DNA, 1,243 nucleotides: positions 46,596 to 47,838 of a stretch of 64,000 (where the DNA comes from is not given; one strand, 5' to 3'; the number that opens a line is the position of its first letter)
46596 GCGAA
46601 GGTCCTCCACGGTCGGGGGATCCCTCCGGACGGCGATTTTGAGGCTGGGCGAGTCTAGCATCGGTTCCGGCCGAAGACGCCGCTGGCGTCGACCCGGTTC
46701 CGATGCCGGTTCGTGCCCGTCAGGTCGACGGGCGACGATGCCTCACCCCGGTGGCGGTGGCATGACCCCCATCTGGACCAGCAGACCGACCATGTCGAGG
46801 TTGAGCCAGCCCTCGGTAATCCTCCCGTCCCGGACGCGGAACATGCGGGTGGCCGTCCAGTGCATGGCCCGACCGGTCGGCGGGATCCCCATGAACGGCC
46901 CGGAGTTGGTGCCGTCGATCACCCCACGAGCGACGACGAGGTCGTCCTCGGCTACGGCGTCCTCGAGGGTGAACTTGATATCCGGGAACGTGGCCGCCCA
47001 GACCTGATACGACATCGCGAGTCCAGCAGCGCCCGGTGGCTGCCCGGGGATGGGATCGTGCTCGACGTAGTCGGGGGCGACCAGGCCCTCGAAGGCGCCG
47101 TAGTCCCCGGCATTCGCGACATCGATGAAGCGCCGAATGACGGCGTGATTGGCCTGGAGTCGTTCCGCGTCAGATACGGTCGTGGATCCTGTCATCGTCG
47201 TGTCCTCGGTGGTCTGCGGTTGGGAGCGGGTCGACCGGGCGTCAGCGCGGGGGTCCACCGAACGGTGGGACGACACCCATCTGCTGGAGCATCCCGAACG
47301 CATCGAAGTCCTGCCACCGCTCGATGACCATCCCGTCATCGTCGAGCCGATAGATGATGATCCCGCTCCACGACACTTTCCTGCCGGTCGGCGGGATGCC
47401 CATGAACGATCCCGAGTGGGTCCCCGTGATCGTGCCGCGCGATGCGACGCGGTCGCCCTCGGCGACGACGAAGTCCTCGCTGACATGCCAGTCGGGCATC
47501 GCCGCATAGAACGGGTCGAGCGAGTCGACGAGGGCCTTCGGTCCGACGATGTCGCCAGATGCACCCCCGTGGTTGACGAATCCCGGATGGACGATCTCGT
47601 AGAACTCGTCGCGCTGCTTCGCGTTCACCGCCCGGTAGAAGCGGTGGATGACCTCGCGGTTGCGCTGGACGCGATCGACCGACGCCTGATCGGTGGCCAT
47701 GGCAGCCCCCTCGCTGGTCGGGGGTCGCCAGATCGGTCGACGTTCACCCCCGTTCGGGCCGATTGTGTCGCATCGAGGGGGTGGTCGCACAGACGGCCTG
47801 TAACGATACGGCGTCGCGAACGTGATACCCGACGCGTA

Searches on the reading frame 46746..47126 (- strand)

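Call 10: search_protein_families(library=pfam, proteins=[window:46746-47126:-], max_evalue=0.01)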
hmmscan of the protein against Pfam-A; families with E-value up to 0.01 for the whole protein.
window:46746-47126:- (127 aa): 2 families
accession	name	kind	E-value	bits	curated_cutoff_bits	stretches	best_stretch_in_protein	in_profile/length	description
PF07366.18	SnoaL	-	2.3e-31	108.7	28.4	1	2-118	9-125/126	SnoaL-like polyketide cyclase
PF12680.13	SnoaL_2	-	8.9e-22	78.1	27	1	2-105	6-101/102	SnoaL-like domain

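Call 11: search_protein_families(library=ncbifam, proteins=[window:46746-47126:-], max_evalue=0.01)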
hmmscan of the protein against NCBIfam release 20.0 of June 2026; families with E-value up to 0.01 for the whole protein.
window:46746-47126:- (127 aa): 2 families
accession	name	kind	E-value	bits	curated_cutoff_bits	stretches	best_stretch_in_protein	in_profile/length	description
TIGR02096.1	TIGR02096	subfamily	6.2e-11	42.7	97.1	1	1-119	8-128/129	ketosteroid isomerase-related protein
NF033407.1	SnoaL_meth_ester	subfamily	3.2e-06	26.9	200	1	9-121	20-134/144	SnoaL/DnrD family polyketide biosynthesis methyl ester cyclase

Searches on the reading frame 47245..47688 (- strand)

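Call 10: search_protein_families(library=pfam, proteins=[window:47245-47688:-], max_evalue=0.01)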
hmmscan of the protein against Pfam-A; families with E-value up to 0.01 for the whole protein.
window:47245-47688:- (148 aa): 3 families
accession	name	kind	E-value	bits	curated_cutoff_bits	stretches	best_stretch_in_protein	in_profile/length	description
PF07366.18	SnoaL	-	4.3e-31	107.8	28.4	1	13-136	2-125/126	SnoaL-like polyketide cyclase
PF12680.13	SnoaL_2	-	1.7e-20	73.9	27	1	15-123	2-101/102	SnoaL-like domain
PF14534.12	DUF4440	-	0.0018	19.1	25.2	1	11-93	2-83/107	Domain of unknown function (DUF4440)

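Call 11: search_protein_families(library=ncbifam, proteins=[window:47245-47688:-], max_evalue=0.01)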
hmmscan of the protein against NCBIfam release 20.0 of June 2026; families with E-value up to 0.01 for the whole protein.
window:47245-47688:- (148 aa): 2 families
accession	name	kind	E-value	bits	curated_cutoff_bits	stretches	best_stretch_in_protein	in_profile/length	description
NF033407.1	SnoaL_meth_ester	subfamily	1.2e-10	41.3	200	1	10-138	4-133/144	SnoaL/DnrD family polyketide biosynthesis methyl ester cyclase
TIGR02096.1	TIGR02096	subfamily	1.5e-09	38.2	97.1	1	12-138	2-129/129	ketosteroid isomerase-related protein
